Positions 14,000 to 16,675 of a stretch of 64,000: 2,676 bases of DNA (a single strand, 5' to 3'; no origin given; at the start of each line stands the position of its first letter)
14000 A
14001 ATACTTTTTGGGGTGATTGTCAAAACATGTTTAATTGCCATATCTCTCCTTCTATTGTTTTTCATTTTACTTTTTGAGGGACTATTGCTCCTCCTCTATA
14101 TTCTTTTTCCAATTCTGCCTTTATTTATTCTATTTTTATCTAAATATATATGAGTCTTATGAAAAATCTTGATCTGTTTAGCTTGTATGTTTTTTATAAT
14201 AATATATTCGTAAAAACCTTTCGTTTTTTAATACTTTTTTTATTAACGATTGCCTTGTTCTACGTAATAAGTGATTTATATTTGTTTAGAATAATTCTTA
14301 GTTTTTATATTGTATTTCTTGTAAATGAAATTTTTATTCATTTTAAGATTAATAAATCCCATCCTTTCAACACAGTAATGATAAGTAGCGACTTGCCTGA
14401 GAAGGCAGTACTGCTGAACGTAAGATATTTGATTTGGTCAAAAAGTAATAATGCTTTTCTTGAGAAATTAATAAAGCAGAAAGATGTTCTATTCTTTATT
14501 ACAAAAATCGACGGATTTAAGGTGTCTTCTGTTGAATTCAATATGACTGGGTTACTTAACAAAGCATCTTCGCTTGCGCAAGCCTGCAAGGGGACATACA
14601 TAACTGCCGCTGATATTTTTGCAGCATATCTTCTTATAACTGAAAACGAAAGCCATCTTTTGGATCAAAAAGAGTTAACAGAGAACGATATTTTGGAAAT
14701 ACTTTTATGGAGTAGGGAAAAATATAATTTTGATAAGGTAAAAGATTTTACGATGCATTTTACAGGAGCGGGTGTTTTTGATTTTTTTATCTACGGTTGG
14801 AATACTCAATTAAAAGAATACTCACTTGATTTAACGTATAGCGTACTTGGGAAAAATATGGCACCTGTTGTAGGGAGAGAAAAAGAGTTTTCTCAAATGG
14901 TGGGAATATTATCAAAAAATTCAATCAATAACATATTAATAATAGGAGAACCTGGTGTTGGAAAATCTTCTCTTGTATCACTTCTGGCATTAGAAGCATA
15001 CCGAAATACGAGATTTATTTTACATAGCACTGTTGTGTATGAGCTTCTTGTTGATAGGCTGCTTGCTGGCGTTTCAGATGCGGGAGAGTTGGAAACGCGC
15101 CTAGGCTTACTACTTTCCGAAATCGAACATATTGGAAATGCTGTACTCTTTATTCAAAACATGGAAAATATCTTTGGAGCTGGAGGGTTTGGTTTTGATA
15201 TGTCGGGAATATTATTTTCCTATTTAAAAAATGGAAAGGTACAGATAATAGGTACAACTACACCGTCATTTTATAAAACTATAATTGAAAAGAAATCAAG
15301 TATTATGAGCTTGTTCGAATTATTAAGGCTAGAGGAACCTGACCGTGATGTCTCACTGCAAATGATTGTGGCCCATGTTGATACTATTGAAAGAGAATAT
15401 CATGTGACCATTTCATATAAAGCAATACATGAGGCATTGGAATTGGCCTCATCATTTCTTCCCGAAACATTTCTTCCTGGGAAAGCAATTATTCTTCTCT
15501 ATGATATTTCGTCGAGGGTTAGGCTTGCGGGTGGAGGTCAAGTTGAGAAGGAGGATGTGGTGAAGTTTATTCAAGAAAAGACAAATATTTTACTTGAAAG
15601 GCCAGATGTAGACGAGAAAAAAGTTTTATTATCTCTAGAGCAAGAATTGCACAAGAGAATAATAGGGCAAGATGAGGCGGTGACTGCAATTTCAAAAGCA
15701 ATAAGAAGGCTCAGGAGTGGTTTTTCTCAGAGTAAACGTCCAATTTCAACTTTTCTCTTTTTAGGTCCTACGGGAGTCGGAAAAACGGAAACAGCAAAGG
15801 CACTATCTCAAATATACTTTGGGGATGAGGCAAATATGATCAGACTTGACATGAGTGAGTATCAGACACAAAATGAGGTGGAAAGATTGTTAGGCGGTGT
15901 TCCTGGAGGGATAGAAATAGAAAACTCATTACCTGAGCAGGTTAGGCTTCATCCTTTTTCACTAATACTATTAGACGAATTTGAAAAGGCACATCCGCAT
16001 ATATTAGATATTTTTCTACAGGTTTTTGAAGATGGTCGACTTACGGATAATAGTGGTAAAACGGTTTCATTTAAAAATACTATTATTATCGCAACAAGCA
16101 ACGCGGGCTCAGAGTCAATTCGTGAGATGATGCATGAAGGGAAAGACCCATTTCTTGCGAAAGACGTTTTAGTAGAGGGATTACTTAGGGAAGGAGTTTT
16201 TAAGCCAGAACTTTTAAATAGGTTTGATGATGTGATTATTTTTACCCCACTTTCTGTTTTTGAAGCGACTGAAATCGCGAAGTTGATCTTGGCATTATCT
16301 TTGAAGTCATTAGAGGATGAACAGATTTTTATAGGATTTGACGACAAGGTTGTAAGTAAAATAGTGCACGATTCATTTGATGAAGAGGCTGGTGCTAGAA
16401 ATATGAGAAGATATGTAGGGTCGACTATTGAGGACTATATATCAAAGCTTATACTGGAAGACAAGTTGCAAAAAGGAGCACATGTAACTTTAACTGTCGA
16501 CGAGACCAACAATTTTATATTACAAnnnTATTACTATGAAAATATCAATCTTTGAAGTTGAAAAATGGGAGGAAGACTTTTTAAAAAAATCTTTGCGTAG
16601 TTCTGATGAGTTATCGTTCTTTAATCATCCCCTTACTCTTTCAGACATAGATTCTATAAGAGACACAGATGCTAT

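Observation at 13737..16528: Membrane-anchored Hsp100 paralog whose D1 is a pseudo-ATPase (Walker B DE->QN, arginine finger lost)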

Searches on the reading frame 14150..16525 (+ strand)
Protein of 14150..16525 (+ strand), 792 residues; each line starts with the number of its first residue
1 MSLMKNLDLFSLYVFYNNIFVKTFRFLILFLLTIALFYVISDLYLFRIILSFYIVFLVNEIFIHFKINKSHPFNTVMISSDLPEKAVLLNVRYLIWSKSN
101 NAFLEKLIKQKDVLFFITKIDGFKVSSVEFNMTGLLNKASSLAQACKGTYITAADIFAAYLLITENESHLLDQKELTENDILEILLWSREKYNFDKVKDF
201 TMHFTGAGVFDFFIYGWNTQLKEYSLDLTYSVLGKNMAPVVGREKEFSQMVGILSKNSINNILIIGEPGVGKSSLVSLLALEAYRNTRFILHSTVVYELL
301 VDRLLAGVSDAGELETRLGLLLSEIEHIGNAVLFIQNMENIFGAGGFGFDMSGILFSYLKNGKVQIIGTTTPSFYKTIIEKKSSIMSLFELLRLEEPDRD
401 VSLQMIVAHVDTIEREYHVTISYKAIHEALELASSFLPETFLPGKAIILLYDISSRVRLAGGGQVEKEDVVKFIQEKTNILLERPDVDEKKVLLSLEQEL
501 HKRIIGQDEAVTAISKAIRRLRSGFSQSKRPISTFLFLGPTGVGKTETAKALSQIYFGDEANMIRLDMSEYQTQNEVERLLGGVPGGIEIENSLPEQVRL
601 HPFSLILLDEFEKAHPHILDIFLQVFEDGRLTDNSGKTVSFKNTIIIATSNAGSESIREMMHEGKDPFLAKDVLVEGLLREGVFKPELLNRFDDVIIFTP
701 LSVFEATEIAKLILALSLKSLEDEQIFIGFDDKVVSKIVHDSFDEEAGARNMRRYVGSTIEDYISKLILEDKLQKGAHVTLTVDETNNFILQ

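Call 4: search_protein_families(library=pfam, proteins=[window:14150-16525:+], max_evalue=0.01)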
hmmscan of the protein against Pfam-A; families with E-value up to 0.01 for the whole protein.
window:14150-16525:+ (792 aa): 30 families (the best 25 are shown)
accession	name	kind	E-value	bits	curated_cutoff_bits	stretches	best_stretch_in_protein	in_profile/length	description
PF07724.20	AAA_2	-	5.9e-49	166.7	27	1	530-694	1-165/166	AAA domain (Cdc48 subfamily)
PF07728.20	AAA_5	-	1.1e-14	55.1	22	1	535-654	2-125/139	AAA domain (dynein-related subfamily)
PF00004.35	AAA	-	1.8e-14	54.8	21.2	2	536-658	2-115/131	ATPase family associated with various cellular activities (AAA)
PF10431.15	ClpB_D2-small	-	6.2e-14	52.2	21.9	1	705-780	5-80/81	C-terminal, D2-small domain, of ClpB protein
PF13191.12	AAA_16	-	4.5e-10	40.7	32.6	1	240-297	2-63/167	AAA ATPase domain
PF17871.7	AAA_lid_9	-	2.5e-08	34.2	22.8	1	400-475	3-76/104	AAA lid domain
PF20720.3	nSTAND3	-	7.7e-08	32.6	27.2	1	245-286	5-44/155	Novel STAND NTPase 3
PF00158.32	Sigma54_activat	-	4.5e-07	30.1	20.2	1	515-658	5-150/168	Sigma-54 interaction domain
PF12775.13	AAA_7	-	6.6e-06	26.2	25.8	0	534-581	35-82/181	P-loop containing dynein motor region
PF13401.12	AAA_22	-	8.3e-06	26.6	27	0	261-340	7-95/130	AAA domain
PF01695.23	IstB_IS21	-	1.2e-05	25.4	24.1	0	257-319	90-149/238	IstB-like ATP binding protein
PF13238.12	AAA_18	-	2.7e-05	25.1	29.4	0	262-300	1-32/128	AAA domain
PF05673.19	DUF815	-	3.9e-05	23.4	23.8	0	254-284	48-78/249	Protein of unknown function (DUF815)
PF00005.33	ABC_tran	-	0.00013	23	25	0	261-282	13-34/137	ABC transporter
PF06414.18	Zeta_toxin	-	0.00015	21.7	22.3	0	525-573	10-56/199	Zeta toxin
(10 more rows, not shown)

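Call 5: search_protein_families(library=ncbifam, proteins=[window:14150-16525:+], max_evalue=0.01)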
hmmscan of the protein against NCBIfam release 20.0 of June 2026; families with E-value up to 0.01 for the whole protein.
window:14150-16525:+ (792 aa): 41 families (the best 25 are shown)
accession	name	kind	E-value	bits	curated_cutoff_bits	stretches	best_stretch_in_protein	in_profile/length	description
TIGR03346.1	chaperone_ClpB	equivalog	2.1e-133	446.5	1232.1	2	464-787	527-849/853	ATP-dependent chaperone ClpB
TIGR02639.1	ClpA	equivalog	2.4e-127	426.1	993.15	1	131-782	81-733/734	ATP-dependent Clp protease ATP-binding subunit ClpA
TIGR03345.1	VI_ClpV1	equivalog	3.6e-115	386.1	884.95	2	464-777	528-844/852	type VI secretion system ATPase TssH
NF033607.0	disagg_AAA_ClpG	exception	8e-113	378.1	1900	2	464-785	554-878/932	AAA family protein disaggregase ClpG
NF033606.1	heat_AAA_ClpK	exception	3.4e-111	372.7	1900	2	456-786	567-901/949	heat shock survival AAA family ATPase ClpK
NF008118.0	PRK10865.1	equivalog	2.7e-109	366.3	1417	2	466-787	532-852/857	ATP-dependent chaperone ClpB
NF008263.0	PRK11034.1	equivalog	1.3e-89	301.1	1350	1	135-788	87-740/758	ATP-dependent Clp protease ATP-binding subunit ClpA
NF009067.0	PRK12402.1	equivalog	2.4e-09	36.6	317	2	501-573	14-79/340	replication factor C small subunit 2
NF001679.0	PRK00440.1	equivalog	6.6e-09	35.3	303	1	513-570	22-79/322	replication factor C small subunit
NF003745.1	PRK05342.1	equivalog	2.5e-08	33.2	359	1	494-555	63-132/418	ATP-dependent Clp protease ATP-binding subunit ClpX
NF003229.0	PRK04195.1-5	equivalog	1.6e-07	30.4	280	1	504-610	19-111/413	replication factor C large subunit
TIGR02928.1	TIGR02928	subfamily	3.1e-07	29.6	181.3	0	493-554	7-62/366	orc1/cdc6 family replication initiation protein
TIGR00390.1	hslU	equivalog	4.7e-06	25.8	362.45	1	498-571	8-83/441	ATP-dependent protease ATPase subunit HslU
NF005304.0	PRK06835.1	equivalog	1.1e-05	24.7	215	0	235-295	163-219/330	ATP-binding protein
TIGR02397.1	dnaX_nterm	equivalog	5.5e-05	22.6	250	1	502-554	14-58/355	DNA polymerase III subunit gamma/tau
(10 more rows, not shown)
